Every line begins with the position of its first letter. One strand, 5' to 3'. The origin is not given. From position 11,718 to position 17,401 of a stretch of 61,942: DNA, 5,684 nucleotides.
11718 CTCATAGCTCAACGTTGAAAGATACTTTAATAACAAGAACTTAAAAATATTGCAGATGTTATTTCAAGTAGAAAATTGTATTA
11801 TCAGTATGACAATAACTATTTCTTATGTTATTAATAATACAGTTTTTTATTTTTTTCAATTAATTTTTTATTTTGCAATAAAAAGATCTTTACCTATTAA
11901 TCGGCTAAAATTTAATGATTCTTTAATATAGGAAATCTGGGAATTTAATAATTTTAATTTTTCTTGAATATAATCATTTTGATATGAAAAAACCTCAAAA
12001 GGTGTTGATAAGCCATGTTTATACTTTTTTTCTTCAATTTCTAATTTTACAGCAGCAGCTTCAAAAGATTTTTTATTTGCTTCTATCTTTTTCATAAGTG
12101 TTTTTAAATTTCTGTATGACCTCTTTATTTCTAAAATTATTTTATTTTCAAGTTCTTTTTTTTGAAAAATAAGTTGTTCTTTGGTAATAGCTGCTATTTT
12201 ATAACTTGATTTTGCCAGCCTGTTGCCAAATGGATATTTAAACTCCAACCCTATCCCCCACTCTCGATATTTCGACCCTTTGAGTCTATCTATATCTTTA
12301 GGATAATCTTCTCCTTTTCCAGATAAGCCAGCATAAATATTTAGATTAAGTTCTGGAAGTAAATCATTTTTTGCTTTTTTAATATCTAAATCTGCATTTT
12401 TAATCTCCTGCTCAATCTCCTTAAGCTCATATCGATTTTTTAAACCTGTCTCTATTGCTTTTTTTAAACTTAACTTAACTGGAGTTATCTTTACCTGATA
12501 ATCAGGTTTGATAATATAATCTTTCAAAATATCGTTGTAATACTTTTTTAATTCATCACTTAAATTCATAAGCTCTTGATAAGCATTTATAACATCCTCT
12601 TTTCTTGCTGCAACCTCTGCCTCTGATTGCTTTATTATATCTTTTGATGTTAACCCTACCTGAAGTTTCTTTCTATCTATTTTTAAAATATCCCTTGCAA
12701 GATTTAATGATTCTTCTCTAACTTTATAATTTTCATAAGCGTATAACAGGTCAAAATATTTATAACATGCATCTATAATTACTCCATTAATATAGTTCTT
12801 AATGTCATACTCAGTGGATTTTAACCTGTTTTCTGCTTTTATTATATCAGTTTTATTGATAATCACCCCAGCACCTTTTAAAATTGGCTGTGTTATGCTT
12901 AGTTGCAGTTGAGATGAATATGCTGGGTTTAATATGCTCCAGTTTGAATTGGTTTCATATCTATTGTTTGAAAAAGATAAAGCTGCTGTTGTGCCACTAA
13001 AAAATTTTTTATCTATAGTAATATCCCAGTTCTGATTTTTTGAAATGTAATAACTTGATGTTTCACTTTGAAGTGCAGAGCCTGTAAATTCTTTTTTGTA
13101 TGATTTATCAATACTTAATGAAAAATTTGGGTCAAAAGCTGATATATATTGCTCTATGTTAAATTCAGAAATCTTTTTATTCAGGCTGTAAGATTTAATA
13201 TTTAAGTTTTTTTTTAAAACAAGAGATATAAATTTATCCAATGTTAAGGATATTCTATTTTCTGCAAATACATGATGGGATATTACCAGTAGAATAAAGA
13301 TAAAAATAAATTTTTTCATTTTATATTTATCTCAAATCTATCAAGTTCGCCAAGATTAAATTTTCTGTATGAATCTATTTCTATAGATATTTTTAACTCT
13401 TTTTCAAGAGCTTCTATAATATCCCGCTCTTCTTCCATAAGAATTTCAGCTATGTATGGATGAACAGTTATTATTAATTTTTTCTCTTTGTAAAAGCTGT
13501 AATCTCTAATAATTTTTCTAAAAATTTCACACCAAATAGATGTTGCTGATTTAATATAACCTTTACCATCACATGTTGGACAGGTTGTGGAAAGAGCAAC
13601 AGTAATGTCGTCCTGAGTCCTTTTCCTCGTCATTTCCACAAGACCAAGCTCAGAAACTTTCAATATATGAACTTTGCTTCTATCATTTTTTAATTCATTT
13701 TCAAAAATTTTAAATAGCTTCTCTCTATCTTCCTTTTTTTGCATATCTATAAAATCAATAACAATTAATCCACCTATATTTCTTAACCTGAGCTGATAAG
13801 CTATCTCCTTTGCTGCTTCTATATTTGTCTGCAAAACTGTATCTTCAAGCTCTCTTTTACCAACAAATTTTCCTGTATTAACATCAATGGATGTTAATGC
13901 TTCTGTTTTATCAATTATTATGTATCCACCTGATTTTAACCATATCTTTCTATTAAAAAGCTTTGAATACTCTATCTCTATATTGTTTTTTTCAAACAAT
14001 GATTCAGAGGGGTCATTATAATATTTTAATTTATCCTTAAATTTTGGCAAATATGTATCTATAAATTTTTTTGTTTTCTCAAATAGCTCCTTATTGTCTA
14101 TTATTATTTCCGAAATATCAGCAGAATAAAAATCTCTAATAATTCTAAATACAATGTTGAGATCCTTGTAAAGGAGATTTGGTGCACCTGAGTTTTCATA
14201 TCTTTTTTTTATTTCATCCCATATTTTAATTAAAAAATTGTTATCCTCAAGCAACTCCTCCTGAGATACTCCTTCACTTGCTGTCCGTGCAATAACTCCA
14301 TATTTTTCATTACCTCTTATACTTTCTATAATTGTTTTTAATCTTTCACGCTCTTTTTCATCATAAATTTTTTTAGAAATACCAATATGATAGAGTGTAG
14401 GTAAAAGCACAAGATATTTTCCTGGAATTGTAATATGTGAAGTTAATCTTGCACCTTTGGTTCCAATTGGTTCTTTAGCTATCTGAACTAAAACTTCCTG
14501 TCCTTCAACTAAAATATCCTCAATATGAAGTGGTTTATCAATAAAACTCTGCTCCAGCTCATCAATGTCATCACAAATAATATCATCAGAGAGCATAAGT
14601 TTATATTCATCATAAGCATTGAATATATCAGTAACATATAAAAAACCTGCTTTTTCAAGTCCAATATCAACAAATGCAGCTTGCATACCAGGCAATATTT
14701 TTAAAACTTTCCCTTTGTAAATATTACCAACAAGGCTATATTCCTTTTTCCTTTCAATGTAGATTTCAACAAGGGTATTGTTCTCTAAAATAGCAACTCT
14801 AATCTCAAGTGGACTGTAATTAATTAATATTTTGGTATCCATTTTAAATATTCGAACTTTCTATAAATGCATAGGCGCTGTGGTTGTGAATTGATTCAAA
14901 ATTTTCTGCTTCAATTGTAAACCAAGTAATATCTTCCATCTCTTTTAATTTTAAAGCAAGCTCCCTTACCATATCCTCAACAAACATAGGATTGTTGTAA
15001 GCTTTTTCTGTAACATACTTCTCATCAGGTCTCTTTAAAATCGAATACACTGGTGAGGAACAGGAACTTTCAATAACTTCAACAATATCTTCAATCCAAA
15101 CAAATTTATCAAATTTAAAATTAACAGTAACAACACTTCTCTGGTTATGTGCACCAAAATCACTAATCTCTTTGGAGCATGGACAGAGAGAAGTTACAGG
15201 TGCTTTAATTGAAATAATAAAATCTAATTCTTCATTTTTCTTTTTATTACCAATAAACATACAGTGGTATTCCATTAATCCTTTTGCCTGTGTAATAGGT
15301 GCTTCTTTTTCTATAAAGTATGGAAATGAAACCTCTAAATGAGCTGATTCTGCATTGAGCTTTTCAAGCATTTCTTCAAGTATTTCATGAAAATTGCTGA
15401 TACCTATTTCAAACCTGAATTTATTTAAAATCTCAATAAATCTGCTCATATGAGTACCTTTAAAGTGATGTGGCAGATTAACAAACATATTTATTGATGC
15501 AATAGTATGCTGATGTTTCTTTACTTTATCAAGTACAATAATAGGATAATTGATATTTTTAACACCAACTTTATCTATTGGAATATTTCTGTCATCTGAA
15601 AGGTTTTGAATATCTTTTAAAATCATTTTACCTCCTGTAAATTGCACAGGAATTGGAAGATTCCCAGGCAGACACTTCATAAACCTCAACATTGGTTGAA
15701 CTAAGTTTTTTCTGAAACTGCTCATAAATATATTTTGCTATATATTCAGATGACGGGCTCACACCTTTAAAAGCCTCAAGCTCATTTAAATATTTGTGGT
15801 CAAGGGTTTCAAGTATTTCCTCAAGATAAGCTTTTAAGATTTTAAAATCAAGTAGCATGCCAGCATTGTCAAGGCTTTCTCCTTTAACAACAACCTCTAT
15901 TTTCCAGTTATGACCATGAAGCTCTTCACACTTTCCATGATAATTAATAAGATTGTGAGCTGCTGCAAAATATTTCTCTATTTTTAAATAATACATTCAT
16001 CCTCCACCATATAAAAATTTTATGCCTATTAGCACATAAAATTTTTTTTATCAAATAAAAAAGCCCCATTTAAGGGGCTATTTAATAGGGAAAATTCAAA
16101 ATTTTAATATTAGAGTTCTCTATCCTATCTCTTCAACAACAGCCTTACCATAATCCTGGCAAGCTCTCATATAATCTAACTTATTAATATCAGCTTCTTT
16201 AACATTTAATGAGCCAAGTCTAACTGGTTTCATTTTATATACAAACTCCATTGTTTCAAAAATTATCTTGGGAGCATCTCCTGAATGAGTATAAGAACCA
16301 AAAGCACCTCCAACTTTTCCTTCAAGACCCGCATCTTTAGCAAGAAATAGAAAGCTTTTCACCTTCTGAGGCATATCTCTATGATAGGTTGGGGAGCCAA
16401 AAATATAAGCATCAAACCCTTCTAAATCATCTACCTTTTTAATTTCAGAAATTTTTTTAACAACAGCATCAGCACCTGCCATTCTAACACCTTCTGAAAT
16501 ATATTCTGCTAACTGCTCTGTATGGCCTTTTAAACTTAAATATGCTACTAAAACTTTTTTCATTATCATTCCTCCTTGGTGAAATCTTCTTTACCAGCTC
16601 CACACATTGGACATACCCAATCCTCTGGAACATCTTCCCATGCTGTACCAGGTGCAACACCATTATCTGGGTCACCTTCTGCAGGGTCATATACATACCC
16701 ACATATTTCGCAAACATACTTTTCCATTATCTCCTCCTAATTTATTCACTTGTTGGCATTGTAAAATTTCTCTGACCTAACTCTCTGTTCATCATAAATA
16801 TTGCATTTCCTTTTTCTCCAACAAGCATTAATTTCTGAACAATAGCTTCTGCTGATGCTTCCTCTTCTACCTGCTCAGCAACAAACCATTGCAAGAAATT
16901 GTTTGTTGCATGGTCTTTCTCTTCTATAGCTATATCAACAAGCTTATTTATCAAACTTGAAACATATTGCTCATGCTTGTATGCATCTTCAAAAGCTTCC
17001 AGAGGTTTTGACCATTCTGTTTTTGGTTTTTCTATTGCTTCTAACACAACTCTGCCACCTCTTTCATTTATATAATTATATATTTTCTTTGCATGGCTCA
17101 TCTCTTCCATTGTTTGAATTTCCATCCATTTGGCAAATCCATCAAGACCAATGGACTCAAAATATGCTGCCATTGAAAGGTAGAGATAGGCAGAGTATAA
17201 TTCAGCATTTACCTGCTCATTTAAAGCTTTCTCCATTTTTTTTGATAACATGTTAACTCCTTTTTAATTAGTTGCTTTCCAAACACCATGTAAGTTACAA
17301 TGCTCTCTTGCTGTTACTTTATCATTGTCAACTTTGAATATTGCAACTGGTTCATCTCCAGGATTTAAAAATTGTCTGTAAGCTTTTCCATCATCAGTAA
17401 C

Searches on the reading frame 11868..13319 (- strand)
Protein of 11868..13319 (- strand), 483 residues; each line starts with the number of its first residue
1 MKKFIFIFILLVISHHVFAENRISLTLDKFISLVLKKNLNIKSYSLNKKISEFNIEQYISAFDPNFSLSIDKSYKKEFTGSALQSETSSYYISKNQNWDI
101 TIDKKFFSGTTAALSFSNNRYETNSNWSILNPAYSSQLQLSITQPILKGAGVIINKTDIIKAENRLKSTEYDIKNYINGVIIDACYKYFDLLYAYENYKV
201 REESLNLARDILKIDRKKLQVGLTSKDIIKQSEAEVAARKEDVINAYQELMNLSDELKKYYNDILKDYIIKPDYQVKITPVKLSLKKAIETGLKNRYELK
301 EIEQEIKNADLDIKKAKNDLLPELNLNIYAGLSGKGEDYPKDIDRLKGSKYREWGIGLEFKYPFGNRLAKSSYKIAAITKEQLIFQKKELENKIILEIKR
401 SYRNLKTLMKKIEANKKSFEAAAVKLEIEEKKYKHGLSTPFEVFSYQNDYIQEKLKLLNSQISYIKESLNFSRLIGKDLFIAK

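Call 49: search_protein_families(library=pfam, proteins=[window:11868-13319:-], max_evalue=1e-8)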
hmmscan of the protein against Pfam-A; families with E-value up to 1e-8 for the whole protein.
window:11868-13319:- (483 aa): 1 family
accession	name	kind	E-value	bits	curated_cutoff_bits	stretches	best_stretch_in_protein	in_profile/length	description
PF02321.23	OEP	-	4.8e-47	160.6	22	2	285-476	1-187/187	Outer membrane efflux protein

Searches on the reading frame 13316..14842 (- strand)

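Call 50: search_protein_families(library=pfam, proteins=[window:13316-14842:-], max_evalue=1e-8)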
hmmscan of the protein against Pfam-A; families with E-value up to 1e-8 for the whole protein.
window:13316-14842:- (508 aa): 2 families
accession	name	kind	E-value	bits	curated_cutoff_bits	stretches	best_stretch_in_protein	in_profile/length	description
PF10150.14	RNase_E_G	-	1.2e-105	353.2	25.5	1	138-409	1-270/270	Ribonuclease E/G family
PF20833.2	RNase_E_G_Thio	-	2.9e-11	43.8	26.8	1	420-494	1-75/86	RNase E/G, Thioredoxin-like domain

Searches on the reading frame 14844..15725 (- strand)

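Call 50: search_protein_families(library=pfam, proteins=[window:14844-15725:-], max_evalue=1e-8)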
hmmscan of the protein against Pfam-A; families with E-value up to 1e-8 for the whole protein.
window:14844-15725:- (293 aa): 1 family
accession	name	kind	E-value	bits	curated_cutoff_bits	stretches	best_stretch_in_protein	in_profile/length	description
PF02649.19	GCHY-1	-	3.9e-101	338.4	25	1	36-286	1-260/260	Type I GTP cyclohydrolase folE2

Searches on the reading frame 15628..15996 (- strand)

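Call 50: search_protein_families(library=pfam, proteins=[window:15628-15996:-], max_evalue=1e-8)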
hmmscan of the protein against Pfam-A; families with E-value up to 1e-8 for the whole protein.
window:15628-15996:- (122 aa): 1 family
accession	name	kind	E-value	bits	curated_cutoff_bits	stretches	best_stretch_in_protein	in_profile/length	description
PF01242.24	PTPS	-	5.4e-42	143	22.4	1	4-121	2-119/121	6-pyruvoyl tetrahydropterin synthase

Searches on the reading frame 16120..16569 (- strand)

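Call 50: search_protein_families(library=pfam, proteins=[window:16120-16569:-], max_evalue=1e-8)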
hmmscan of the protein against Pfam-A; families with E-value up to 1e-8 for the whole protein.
window:16120-16569:- (149 aa): 2 families
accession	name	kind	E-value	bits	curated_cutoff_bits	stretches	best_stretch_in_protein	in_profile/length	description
PF12724.12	Flavodoxin_5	-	8.2e-10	39.6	27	1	7-74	1-66/145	Flavodoxin domain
PF00258.30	Flavodoxin_1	-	3.5e-09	37.4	25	1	8-104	1-110/143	Flavodoxin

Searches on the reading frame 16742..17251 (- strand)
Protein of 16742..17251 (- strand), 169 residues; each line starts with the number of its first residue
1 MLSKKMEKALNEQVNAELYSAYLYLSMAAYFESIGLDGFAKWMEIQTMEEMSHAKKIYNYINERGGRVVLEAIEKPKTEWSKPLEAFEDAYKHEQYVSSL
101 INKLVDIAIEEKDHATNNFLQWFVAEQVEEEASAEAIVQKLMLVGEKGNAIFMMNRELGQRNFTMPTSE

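Call 50: search_protein_families(library=pfam, proteins=[window:16742-17251:-], max_evalue=1e-8)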
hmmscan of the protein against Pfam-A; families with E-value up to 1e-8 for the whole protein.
window:16742-17251:- (169 aa): 1 family
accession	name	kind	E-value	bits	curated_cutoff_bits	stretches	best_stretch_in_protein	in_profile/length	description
PF00210.30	Ferritin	-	8.7e-49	165.5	24.5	1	8-141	2-139/142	Ferritin-like domain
